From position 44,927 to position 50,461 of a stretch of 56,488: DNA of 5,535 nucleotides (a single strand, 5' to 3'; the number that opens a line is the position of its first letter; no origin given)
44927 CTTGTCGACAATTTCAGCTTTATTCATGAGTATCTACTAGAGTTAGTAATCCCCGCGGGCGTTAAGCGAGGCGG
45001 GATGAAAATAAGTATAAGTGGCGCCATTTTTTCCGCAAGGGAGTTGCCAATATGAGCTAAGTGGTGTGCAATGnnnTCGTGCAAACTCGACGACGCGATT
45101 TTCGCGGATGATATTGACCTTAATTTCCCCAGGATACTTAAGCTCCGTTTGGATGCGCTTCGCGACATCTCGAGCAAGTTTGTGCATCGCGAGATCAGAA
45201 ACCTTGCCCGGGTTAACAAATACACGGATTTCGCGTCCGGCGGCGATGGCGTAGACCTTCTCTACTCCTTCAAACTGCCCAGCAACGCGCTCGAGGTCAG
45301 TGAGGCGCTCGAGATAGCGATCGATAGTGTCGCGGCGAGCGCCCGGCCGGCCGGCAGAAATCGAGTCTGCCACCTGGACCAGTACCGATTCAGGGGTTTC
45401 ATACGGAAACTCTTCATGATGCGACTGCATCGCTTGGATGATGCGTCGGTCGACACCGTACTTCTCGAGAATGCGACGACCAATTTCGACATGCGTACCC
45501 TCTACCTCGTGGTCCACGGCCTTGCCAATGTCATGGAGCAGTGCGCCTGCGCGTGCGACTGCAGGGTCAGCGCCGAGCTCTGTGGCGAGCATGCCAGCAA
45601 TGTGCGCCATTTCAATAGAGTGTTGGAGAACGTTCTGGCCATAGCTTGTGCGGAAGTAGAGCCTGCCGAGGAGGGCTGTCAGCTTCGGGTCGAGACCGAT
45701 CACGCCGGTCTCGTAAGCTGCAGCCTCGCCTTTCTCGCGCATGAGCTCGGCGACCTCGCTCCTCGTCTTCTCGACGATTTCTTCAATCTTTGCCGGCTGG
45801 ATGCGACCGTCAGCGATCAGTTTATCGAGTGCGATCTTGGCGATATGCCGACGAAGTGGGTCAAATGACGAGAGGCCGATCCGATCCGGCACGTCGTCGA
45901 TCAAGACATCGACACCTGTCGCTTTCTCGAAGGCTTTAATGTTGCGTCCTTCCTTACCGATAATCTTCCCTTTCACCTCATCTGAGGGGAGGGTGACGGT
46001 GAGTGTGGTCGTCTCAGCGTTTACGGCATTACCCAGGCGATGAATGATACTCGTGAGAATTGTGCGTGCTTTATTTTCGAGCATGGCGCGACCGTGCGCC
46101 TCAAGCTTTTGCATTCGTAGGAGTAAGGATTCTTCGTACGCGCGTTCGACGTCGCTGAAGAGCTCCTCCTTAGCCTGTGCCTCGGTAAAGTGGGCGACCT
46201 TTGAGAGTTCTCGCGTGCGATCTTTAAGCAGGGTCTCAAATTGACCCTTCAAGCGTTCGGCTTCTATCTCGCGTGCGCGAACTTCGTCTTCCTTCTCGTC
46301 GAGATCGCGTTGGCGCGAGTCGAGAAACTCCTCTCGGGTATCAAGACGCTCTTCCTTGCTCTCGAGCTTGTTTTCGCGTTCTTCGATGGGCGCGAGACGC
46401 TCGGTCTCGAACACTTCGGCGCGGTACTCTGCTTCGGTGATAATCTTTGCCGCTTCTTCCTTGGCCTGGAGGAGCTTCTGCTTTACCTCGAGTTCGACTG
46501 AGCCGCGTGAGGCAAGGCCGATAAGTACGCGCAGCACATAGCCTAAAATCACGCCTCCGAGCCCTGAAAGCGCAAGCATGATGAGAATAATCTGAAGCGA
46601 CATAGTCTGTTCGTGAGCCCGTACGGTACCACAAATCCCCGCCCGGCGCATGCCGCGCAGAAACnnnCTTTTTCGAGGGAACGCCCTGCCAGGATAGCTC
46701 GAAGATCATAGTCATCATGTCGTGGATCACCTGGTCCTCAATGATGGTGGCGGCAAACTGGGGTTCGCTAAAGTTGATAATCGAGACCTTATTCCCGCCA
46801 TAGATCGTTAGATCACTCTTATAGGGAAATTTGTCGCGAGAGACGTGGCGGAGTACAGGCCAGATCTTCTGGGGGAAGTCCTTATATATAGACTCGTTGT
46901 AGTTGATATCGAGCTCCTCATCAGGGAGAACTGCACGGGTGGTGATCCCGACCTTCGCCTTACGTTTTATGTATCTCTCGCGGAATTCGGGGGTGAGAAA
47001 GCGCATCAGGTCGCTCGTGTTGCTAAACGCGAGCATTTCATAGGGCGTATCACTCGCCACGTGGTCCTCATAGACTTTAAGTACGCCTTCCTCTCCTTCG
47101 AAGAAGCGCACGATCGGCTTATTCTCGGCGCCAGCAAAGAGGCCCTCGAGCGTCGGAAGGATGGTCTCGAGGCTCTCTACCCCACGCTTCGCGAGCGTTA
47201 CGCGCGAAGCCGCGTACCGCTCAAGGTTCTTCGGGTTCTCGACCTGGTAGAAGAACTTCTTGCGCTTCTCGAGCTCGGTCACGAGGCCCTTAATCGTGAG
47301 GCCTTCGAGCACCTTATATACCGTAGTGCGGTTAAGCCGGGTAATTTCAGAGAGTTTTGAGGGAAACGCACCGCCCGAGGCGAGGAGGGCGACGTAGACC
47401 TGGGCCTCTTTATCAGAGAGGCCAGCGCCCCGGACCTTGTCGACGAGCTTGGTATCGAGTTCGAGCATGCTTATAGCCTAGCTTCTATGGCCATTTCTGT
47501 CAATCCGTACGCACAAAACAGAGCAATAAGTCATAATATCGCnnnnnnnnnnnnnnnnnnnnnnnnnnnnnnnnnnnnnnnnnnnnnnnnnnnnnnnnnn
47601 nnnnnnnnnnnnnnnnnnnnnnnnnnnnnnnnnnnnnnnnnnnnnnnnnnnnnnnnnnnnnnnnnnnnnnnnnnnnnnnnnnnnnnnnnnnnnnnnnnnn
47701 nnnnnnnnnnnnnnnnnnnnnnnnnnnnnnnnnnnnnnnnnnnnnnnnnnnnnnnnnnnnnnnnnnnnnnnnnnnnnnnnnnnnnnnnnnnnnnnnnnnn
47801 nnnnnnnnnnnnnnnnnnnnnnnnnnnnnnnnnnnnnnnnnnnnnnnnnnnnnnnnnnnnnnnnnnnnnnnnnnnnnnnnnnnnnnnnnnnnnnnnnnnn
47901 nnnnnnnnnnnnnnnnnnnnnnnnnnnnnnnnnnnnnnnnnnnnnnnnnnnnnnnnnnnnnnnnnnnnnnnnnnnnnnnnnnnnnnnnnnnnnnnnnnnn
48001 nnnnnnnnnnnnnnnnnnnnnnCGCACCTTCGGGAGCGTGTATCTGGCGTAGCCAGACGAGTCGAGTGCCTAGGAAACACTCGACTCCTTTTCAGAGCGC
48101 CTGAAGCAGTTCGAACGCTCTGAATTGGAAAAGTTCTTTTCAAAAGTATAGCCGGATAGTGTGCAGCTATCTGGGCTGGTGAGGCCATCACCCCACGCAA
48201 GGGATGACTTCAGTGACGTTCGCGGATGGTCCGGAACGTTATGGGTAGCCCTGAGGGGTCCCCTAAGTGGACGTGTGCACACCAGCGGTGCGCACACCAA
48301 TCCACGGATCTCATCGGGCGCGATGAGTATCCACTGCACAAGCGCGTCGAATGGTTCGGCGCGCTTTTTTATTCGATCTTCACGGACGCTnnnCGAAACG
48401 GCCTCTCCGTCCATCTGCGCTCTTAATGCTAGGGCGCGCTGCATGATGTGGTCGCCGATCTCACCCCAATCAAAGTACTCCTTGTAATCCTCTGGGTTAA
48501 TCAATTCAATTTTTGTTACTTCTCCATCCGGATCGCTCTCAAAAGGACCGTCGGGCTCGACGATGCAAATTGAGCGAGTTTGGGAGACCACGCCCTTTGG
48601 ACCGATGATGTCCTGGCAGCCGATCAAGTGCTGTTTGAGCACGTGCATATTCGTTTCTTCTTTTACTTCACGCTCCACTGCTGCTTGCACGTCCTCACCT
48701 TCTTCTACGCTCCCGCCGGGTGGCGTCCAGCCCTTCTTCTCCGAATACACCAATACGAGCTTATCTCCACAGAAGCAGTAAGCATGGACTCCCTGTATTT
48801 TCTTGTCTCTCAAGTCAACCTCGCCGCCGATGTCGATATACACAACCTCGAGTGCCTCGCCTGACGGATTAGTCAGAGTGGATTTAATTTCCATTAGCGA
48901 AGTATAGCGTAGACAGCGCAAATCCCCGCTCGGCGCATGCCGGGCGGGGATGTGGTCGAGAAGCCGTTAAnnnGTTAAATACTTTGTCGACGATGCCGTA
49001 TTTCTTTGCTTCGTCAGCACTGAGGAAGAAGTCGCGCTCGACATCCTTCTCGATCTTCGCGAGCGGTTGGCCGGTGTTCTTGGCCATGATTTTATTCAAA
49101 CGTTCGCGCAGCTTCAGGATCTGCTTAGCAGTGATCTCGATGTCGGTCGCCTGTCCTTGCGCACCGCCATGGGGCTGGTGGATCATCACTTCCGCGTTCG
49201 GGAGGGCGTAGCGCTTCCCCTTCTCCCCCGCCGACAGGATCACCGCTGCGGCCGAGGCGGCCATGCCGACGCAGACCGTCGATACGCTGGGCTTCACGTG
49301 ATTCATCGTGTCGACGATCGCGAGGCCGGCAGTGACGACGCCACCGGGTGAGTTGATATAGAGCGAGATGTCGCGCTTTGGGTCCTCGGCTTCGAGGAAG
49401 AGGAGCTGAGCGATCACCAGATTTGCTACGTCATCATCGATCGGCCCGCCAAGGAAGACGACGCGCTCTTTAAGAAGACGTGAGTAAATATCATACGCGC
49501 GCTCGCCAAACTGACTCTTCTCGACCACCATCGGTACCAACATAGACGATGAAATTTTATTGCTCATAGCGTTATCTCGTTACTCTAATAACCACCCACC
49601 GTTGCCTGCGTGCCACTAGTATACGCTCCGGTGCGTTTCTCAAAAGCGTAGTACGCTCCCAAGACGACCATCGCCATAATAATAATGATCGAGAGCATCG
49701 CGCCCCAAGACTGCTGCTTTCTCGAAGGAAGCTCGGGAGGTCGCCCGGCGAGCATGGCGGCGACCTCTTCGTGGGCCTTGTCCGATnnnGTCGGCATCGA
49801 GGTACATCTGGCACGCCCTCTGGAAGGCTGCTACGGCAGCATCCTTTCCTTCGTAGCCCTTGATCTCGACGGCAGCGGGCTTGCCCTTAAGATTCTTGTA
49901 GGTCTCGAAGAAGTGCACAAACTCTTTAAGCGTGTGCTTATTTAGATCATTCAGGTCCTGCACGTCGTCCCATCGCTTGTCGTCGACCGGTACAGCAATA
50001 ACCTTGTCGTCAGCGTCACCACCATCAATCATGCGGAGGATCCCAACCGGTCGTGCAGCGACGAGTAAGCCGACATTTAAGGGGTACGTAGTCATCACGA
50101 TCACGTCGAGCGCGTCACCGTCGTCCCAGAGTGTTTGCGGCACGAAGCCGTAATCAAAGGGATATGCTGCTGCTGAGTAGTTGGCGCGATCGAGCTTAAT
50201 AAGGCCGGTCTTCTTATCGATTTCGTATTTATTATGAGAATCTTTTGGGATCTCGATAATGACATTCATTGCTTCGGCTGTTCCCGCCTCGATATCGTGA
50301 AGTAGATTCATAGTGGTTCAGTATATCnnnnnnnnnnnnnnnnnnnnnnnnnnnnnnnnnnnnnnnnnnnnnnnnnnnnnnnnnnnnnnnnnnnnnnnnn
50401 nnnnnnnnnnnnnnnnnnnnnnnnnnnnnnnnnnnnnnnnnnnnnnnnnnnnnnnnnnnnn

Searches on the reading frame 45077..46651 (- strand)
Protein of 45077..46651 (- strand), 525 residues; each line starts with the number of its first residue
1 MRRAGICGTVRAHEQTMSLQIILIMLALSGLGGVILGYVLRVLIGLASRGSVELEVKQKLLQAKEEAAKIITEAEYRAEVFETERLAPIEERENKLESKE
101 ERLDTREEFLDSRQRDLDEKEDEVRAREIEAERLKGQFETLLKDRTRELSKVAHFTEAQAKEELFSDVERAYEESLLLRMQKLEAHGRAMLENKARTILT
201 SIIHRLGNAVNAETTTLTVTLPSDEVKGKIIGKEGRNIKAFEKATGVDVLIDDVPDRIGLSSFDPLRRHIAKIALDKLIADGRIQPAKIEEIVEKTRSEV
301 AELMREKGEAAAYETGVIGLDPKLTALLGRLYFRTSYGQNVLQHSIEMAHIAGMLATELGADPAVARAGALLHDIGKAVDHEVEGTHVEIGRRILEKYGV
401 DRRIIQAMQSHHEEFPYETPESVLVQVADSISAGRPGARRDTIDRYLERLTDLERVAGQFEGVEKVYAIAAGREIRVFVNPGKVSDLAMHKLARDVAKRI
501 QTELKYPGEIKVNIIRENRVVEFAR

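Call 64: search_protein_families(library=pfam, proteins=[window:45077-46651:-], max_evalue=0.001)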
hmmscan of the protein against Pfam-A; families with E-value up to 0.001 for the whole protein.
window:45077-46651:- (525 aa): 4 families
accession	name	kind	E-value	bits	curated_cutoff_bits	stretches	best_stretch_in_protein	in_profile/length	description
PF01966.28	HD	-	2e-20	73.7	22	1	341-433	1-115/116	HD domain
PF12072.13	RNase_Y_N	-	5.3e-18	65.6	32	1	53-206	48-197/201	RNase Y N-terminal region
PF00013.35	KH_1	-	5e-06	26.6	21.5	1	217-256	2-39/66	KH domain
PF08668.18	HDOD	-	7.7e-06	26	22.9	0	340-379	94-134/196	HDOD domain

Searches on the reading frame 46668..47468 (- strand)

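Call 64: search_protein_families(library=pfam, proteins=[window:46668-47468:-], max_evalue=0.001)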
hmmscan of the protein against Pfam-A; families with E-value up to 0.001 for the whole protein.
window:46668-47468:- (267 aa): 2 families
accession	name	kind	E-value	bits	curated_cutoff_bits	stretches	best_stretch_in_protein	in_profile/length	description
PF01978.25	TrmB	-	2.4e-14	53.3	25.6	1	15-76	4-65/68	Sugar-specific transcriptional regulator TrmB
PF03965.22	Penicillinase_R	-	0.00087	20.1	22.6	0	17-76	1-64/115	Penicillinase repressor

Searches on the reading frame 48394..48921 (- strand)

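Call 64: search_protein_families(library=pfam, proteins=[window:48394-48921:-], max_evalue=0.001)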
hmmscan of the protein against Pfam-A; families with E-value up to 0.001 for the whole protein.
window:48394-48921:- (176 aa): 1 family
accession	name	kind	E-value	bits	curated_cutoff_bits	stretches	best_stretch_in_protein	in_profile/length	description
PF00293.34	NUDIX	-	1.1e-12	48.5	21.1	1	46-150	7-121/134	NUDIX domain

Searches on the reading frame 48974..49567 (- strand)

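Call 64: search_protein_families(library=pfam, proteins=[window:48974-49567:-], max_evalue=0.001)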
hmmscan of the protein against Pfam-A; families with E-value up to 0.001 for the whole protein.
window:48974-49567:- (198 aa): 1 family
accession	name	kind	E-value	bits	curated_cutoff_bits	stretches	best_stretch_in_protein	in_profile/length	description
PF00574.28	CLP_protease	-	3.5e-85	284.9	20.2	1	21-197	3-179/182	Clp protease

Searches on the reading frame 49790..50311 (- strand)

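Call 64: search_protein_families(library=pfam, proteins=[window:49790-50311:-], max_evalue=0.001)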
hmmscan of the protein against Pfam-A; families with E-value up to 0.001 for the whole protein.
window:49790-50311:- (174 aa): 1 family
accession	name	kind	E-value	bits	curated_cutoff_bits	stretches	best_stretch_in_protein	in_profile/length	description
PF00719.24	Pyrophosphatase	-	1.1e-54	184.8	23.5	1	17-170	1-152/153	Inorganic pyrophosphatase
